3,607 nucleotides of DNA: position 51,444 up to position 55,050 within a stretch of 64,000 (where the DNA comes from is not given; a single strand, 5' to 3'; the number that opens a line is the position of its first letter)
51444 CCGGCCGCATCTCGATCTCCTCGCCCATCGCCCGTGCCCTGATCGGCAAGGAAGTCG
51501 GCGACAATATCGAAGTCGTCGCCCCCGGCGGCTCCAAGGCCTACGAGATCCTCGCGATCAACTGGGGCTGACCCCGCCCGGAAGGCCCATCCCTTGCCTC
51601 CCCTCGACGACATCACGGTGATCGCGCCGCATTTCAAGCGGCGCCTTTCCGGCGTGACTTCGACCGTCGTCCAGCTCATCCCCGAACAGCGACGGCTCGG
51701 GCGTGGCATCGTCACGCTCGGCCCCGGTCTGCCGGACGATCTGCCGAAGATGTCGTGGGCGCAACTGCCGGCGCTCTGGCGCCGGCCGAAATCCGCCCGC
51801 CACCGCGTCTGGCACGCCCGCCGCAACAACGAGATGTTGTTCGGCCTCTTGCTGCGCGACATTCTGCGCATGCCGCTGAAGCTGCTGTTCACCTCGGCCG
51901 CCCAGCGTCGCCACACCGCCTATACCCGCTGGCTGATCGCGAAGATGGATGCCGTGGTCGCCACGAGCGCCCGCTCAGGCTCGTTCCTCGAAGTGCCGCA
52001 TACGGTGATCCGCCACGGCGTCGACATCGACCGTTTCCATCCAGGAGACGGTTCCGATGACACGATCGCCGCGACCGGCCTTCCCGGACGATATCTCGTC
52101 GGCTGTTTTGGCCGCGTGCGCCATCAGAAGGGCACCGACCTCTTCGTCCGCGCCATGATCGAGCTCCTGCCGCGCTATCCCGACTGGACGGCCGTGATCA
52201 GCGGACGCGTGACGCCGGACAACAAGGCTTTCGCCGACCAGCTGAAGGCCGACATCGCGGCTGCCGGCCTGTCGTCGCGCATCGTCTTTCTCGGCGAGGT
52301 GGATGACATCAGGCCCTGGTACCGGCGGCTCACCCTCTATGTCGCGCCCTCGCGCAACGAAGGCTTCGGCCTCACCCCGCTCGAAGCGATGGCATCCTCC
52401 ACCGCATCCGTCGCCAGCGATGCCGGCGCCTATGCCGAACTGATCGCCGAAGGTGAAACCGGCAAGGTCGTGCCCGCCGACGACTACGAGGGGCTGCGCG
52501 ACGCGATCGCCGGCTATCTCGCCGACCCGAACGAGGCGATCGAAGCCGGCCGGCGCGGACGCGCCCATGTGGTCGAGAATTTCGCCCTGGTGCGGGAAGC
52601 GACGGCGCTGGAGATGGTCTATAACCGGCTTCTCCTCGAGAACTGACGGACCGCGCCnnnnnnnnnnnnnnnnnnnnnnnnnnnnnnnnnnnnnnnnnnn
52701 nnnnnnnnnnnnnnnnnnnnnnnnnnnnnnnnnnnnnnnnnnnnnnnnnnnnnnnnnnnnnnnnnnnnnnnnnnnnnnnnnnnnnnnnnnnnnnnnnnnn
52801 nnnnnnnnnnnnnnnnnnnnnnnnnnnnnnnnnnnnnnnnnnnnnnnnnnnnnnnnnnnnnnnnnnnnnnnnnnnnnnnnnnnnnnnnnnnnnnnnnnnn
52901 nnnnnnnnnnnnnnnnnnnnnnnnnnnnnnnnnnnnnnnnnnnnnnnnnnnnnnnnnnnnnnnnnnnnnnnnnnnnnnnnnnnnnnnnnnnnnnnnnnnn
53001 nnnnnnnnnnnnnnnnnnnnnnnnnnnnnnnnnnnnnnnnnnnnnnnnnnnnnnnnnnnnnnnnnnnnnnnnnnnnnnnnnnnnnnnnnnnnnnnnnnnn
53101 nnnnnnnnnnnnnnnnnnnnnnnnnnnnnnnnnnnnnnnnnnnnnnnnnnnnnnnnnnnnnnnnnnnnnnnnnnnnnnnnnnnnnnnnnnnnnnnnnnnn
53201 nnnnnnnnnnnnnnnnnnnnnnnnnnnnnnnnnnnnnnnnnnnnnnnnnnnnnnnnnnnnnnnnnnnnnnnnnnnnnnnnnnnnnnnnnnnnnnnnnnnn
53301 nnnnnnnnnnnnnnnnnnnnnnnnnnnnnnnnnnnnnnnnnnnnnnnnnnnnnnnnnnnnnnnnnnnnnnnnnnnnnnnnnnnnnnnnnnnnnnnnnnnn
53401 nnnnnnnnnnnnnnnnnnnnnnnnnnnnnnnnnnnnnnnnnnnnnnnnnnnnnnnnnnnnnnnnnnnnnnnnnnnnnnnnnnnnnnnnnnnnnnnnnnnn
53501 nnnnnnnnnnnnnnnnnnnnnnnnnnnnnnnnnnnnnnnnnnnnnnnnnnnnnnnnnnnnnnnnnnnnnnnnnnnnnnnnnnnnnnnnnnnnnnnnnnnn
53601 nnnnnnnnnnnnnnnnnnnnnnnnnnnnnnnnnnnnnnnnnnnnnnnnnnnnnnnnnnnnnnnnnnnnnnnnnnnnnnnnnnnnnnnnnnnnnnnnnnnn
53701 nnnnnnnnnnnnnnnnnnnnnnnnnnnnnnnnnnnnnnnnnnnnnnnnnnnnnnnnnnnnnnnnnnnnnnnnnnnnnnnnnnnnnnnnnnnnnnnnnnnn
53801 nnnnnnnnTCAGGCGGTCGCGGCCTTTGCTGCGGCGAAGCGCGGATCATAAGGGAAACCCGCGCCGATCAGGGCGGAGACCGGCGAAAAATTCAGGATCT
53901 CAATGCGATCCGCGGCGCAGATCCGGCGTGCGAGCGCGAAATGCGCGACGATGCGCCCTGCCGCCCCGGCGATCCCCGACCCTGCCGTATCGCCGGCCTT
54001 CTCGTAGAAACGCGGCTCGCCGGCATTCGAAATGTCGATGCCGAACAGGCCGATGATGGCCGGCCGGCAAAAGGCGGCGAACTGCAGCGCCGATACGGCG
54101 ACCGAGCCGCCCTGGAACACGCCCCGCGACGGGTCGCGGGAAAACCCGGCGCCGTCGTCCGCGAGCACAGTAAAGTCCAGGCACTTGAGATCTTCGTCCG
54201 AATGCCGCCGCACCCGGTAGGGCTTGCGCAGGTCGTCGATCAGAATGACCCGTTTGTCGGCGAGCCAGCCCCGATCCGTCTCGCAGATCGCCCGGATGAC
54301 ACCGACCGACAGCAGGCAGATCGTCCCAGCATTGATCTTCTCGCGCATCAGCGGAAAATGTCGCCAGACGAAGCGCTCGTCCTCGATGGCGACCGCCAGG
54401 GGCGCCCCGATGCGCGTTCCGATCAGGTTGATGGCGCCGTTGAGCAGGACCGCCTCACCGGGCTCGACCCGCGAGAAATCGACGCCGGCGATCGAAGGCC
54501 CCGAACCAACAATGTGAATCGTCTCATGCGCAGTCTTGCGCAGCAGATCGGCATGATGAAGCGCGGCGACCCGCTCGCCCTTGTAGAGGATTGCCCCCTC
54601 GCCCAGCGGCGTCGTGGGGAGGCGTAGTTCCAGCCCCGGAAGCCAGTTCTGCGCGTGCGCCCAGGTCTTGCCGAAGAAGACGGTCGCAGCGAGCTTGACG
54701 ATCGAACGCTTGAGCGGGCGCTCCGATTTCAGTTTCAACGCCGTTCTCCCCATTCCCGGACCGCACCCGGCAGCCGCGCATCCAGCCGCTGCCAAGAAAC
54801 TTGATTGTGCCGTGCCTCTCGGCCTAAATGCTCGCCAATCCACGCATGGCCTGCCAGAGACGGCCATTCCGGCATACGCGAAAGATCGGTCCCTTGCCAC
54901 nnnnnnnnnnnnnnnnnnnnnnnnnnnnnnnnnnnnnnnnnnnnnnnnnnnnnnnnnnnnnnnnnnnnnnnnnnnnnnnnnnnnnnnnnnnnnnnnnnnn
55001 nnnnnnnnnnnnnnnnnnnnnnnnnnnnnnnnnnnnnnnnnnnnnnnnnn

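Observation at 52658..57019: Alternative surface-glycan cassette between lpsB and lrp with three candidate CMP-ulosonate transferase folds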

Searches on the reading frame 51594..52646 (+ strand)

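Call 4: search_protein_families(library=pfam, proteins=[window:51594-52646:+], max_evalue=0.1)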
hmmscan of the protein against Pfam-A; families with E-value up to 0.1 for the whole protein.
window:51594-52646:+ (350 aa): 5 families
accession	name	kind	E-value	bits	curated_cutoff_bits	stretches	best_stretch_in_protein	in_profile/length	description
PF13692.12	Glyco_trans_1_4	-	2.6e-31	109.2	27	1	168-311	3-142/142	Glycosyl transferases group 1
PF00534.26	Glycos_transf_1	-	3.8e-30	105.1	26.4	1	165-323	14-170/172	Glycosyl transferases group 1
PF20706.3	GT4-conflict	-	6.9e-11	42.2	26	1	143-326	172-372/385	Family 4 Glycosyltransferase in conflict systems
PF13524.12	Glyco_trans_1_2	-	1.6e-05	25.4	25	1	229-338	28-141/144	Glycosyl transferase-like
PF13439.12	Glyco_transf_4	-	0.02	15.4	28.5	1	22-147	37-170/170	Glycosyltransferase Family 4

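Call 5: search_protein_families(library=ncbifam, proteins=[window:51594-52646:+], max_evalue=0.1)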
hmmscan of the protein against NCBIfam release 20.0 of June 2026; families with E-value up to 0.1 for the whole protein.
window:51594-52646:+ (350 aa): 36 families (the best 25 are shown)
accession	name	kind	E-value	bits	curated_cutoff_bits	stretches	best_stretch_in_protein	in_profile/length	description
TIGR03088.1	stp2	hypoth_equivalog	2e-34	119.3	409.05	1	138-347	164-374/374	TIGR03088 family PEP-CTERM/XrtA system glycosyltransferase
NF041876.1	EPS_EpsE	equivalog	1.4e-28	100.3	400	1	129-339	181-389/389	exopolysaccharide biosynthesis GT4 family glycosyltransferase EpsE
TIGR03449.1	mycothiol_MshA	equivalog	3.7e-25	88.7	462.5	1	137-347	191-404/406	D-inositol-3-phosphate glycosyltransferase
TIGR04063.1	stp3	hypoth_equivalog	8.1e-23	80.9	442.05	1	137-347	183-396/397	TIGR04063 family PEP-CTERM/XrtA system glycosyltransferase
TIGR02149.1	glgA_Coryne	subfamily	6.9e-19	68.2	302.4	1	137-344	172-388/391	glycogen synthase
TIGR03999.1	thiol_BshA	equivalog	4.8e-17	62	273.7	1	219-347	246-374/375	N-acetyl-alpha-D-glucosaminyl L-malate synthase BshA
TIGR04047.1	MSMEG_0565_glyc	hypoth_equivalog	2.2e-16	59.9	259.85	1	133-338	158-366/373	MSMEG_0565 family glycosyltransferase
NF053787.1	GlcN_PG_synth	equivalog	1.6e-13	50.3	480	2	254-346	270-359/361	N-acetylglucosaminyl phosphatidylglycerol synthase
NF038295.1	EPS_HpsP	equivalog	1.3e-12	47.5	550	1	168-345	209-386/388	hormogonium polysaccharide biosynthesis glycosyltransferase HpsP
NF038011.1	PelF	equivalog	2.7e-12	46.5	100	1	139-329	285-475/489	GT4 family glycosyltransferase PelF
TIGR03087.1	stp1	hypoth_equivalog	5.8e-10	38.9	316.65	1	225-342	277-393/397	TIGR03087 family PEP-CTERM/XrtA system glycosyltransferase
NF038255.1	exopoly_VpsD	equivalog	1.8e-08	33.7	300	1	182-294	219-331/381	VpsD family glycosyltransferase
NF011726.0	PRK15179.1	equivalog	5.3e-08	31.6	733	1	166-306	517-654/694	Vi polysaccharide biosynthesis protein TviE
NF038229.1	Glyco4_Geo_Pelo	equivalog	5.8e-08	32.1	400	1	176-347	171-337/338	GPMC system family 4 glycosyltransferase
NF038298.1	EPS_HpsO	equivalog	6.3e-08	31.8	575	1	141-333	176-374/388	hormogonium polysaccharide biosynthesis glycosyltransferase HpsO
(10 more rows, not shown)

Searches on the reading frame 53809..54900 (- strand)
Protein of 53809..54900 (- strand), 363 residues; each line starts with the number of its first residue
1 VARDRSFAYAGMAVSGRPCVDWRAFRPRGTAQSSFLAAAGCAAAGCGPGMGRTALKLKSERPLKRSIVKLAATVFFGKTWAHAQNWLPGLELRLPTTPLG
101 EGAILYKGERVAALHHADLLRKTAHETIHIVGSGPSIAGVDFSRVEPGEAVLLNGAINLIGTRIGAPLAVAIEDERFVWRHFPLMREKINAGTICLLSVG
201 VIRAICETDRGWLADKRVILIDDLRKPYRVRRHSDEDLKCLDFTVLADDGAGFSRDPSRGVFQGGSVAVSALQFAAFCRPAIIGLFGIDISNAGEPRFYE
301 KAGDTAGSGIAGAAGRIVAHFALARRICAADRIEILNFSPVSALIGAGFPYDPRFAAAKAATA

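Call 4: search_protein_families(library=pfam, proteins=[window:53809-54900:-], max_evalue=0.1)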
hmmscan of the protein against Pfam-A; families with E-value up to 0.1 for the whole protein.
window:53809-54900:- (363 aa): 1 family
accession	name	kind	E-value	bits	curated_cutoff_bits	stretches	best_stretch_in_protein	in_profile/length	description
PF01973.23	MptE-like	-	0.0015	18.8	34.6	0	260-292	136-168/171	6-hydroxymethylpterin diphosphokinase MptE-like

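Call 5: search_protein_families(library=ncbifam, proteins=[window:53809-54900:-], max_evalue=0.1)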
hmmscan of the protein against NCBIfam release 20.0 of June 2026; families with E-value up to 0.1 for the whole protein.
window:53809-54900:- (363 aa): 2 families
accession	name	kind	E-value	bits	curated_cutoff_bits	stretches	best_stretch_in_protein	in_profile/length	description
TIGR04437.1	WaaZ_KDO_III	equivalog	6.5e-08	32.2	200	1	119-344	10-241/252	3-deoxy-D-manno-oct-2-ulosonate III transferase WaaZ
NF007333.0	PRK09822.1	equivalog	0.0041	16.4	473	1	128-343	24-245/269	3-deoxy-D-manno-oct-2-ulosonate III transferase WaaZ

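Call 7: search_solved_structures(query=window:53809-54900:-, max_evalue=1)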
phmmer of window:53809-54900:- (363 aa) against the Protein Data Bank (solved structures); distinct sequences matched with E-value up to 1: 0.

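Call 43: find_homologous_proteins(query=window:53809-54753:-)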
Query window:53809-54753:- (314 aa): 364 proteins with E <= 0.001 among 8000 candidates; the best 120 are listed.
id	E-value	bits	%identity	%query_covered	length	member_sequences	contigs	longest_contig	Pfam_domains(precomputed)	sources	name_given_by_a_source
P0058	6.6e-191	651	93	97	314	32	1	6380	PF27901.1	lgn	-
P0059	3.3e-187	639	91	97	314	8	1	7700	PF27901.1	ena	-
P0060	1.2e-184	630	91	96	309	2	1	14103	PF27901.1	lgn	-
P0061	6.3e-180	615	89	96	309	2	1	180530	PF27901.1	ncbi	-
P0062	6.4e-176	602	87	95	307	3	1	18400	PF27901.1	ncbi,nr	ncbi:MAG: glycosyl transferase [Rhizobium sp.]|nr:glycosyl transferase [Rhizobium sp.]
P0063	2.3e-175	600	87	96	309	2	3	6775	PF27901.1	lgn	-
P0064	7.3e-160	549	80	98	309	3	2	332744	PF27901.1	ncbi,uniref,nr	ncbi:glycosyl transferase [Ciceribacter naphthalenivorans]|uniref:Glycosyl transferase n=2 Tax=Alpha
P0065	2.1e-159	548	79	95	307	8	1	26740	PF27901.1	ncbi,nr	ncbi:MAG: glycosyl transferase [Rhizobium sp.]|nr:glycosyl transferase [Rhizobium sp.]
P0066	6.4e-155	533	78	96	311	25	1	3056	PF27901.1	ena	-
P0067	1.7e-150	518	76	95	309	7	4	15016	PF27901.1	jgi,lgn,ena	-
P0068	1.0e-149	516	76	95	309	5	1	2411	PF27901.1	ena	-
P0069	9.2e-138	476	69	98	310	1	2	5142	PF27901.1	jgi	jgi:Kdo-III transferase WaaZ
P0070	6.3e-136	470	69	98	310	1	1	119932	PF27901.1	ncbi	-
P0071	1.1e-113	397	61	96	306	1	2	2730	PF01973.24,PF27901.1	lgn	-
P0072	2.1e-113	397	59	98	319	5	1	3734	PF01973.24,PF27901.1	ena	-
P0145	7.1e-95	336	54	96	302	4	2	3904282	PF27901.1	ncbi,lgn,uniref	ncbi:glycosyl transferase [Rhizobium rhizogenes]|uniref:glycosyl transferase n=1 Tax=Rhizobium rhizo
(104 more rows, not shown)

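Call 46: find_encoding_contigs(protein=P0145, flank=9000, max_places=1)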
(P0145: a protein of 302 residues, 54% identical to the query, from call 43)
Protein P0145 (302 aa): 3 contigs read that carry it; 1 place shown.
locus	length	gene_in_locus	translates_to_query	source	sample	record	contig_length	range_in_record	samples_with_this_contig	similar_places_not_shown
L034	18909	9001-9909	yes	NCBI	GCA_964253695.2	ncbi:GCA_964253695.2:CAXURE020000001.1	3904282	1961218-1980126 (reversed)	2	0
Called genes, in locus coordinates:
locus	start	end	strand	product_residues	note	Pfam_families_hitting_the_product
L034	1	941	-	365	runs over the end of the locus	PF01699:Na_Ca_ex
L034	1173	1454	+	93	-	PF09954:DUF2188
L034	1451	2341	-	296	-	PF00126:HTH_1, PF03466:LysR_substrate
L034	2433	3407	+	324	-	PF00106:adh_short (weak), PF01370:Epimerase, PF04321:RmlD_sub_bind (faint), PF05368:NmrA, PF13460:NAD_binding_10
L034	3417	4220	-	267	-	PF04655:APH_6_hur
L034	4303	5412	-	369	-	PF00724:Oxidored_FMN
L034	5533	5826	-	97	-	PF01022:HTH_5 (faint), PF12840:HTH_20 (weak)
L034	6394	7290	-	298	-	PF00126:HTH_1, PF03466:LysR_substrate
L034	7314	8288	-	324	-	PF00890:FAD_binding_2 (faint), PF01134:GIDA (faint), PF01266:DAO (faint), PF03486:HI0933_like (faint), PF07992:Pyr_redox_2, PF13738:Pyr_redox_3, PF00070:Pyr_redox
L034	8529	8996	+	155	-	PF01047:MarR (weak), PF12840:HTH_20, PF13404:HTH_AsnC-type, PF13412:HTH_24, PF08222:HTH_CodY (weak), PF01037:AsnC_trans_reg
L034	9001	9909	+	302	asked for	PF27901:WaaZ_KDO_III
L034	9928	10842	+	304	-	PF01697:Glyco_transf_92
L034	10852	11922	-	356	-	PF20706:GT4-conflict, PF00534:Glycos_transf_1, PF13692:Glyco_trans_1_4, PF13524:Glyco_trans_1_2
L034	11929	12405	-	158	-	PF03449:GreA_GreB_N, PF01272:GreA_GreB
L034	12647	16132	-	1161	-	PF25596:CPSase_L_D1, PF02786:CPSase_L_D2, PF02222:ATP-grasp (faint), PF02787:CPSase_L_D3, PF25596:CPSase_L_D1, PF02786:CPSase_L_D2, PF15632:ATPgrasp_Ter (weak), PF02142:MGS, +2 more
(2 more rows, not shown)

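Call 58: search_solved_structures(query=A2, max_evalue=10, show_alignments=2)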
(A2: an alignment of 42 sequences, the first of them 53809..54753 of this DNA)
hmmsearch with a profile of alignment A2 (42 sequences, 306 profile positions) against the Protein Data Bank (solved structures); distinct sequences matched with E-value up to 10: 1.
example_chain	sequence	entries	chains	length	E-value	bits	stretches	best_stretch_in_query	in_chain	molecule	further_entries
5mu5_A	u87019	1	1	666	0.17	14.1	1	43-97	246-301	Uncharacterized protein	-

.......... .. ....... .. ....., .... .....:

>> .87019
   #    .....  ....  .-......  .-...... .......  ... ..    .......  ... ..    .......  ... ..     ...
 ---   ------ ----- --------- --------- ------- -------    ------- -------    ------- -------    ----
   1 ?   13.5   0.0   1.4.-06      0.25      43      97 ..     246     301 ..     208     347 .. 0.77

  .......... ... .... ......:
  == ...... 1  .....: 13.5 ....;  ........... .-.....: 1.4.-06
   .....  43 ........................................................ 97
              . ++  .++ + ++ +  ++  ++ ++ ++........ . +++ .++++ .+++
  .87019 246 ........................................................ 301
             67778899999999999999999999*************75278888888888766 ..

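Call 65: predict_structure(alignment_id=A2)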
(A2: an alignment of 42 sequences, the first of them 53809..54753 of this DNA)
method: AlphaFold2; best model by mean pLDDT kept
length: 314 residues; sequences in the alignment: 42
mean_pLDDT: 88.5   pTM: 0.88
mean pLDDT of the five models: 88.5, 87.7, 87.1, 87.0, 86.8
residues with pLDDT >= 90: 223; 70-90: 52; 50-70: 24; < 50: 15
segments of 3 or more residues with pLDDT < 50: 1-8, 256-261
pLDDT, mean of each block of 10 residues (from residue 1): 45 77 82 79 95 97 98 97 88 95 95 95 94 96 98 96 98 95 94 96 97 95 98 94 62 50 80 98 97 89 90 53
secondary structure, 60 per line:
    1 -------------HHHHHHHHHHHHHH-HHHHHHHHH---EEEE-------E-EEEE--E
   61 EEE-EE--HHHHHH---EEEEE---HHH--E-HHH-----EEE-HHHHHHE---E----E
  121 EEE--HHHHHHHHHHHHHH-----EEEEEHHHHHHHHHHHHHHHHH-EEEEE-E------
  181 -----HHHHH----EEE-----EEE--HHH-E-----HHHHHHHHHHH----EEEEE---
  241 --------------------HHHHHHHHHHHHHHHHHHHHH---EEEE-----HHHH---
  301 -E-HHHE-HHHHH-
elements in order: H14-27 H29-37 E41-44 E54-57 E60-63 H69-74 E78-82 E101-103 H105-110 E120-123 H126-139 E145-149 H150-166 E168-172 H186-190 E195-197 E203-205 H218-228 E233-237 H261-281 E285-288 H294-297 H309-313

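Call 69: fold_search(model_id=the predicted structure, library=pdb)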
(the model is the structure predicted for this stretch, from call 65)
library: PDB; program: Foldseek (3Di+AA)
matches with E <= 10: 603; with E <= 0.001: 1
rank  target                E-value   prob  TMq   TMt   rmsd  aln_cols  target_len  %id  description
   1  1ro7_C                9.9e-04  1.00  0.37  0.46   8.2       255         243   16  Structural analysis of the sialyltransferase CstII from Campylobacter jejuni in complex with a substrate analogue, CMP (released 2004-02-03)
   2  1ro7_B                1.5e-03  0.99  0.38  0.48   7.7       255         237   15  Structural analysis of the sialyltransferase CstII from Campylobacter jejuni in complex with a substrate analogue, CMP (released 2004-02-03)
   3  2x61_B                5.4e-03  0.97  0.36  0.45   8.1       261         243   13  Crystal structure of the sialyltransferase CST-II in complex with trisaccharide acceptor and CMP (released 2011-03-02)
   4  2x62_A                1.4e-02  0.87  0.35  0.41   8.7       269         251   13  CRYSTAL STRUCTURE OF THE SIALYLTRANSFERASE CST-II Y81F IN COMPLEX WITH CMP (released 2011-02-23)
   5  5mu5                  2.2e-02  0.82  0.32  0.18   7.0       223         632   15  Structure of MAf glycosyltransferase from Magnetospirillum magneticum AMB-1 (released 2017-11-15)
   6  2p56                  2.7e-02  0.63  0.28  0.33  11.1       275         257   12  Crystal structure of alpha-2,3-sialyltransferase from Campylobacter jejuni in apo form (released 2007-07-10)
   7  1ho1_C                5.2e-02  0.20  0.21  0.24  11.2       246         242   10  CRYSTAL STRUCTURE OF PYRIDOXINE 5'-PHOSPHATE SYNTHASE (released 2001-03-28)
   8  8yeb_A                6.6e-02  0.18  0.15  0.16  11.3       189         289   10  Crystal structure of L-ribulose 3-epimerase from Arthrobacter globiformis M30 (released 2025-02-12)
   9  8q9u                  9.0e-02  0.38  0.25  0.16   8.7       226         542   14  S-methylthiourocanate hydratase, variant R450A, from Variovorax sp. RA8 in complex with NAD+ (released 2024-03-06)
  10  3eol_A                1.4e-01  0.11  0.22  0.20  12.9       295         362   11  2.0A crystal structure of isocitrate lyase from Brucella melitensis (P43212) (released 2008-10-21)
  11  6rg0_D                1.5e-01  0.14  0.19  0.24  10.4       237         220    9  Structure of pdxj (released 2020-05-13)
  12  3o6c                  1.5e-01  0.13  0.20  0.22  10.9       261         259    9  Pyridoxal phosphate biosynthetic protein PdxJ from Campylobacter jejuni (released 2010-08-11)
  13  3gk0_A                1.6e-01  0.11  0.19  0.21  10.3       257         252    8  Crystal structure of pyridoxal phosphate biosynthetic protein from Burkholderia pseudomallei (released 2009-03-17)
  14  8a98_SB               1.7e-01  0.11  0.17  0.22  10.7       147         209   14  CRYO-EM STRUCTURE OF LEISHMANIA MAJOR 80S RIBOSOME : snoRNA MUTANT (released 2023-10-11)
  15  7wnu_A                1.9e-01  0.05  0.14  0.10  20.6       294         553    9  Mycobacterium tuberculosis Rnase J complex with 7nt RNA (released 2023-01-25)
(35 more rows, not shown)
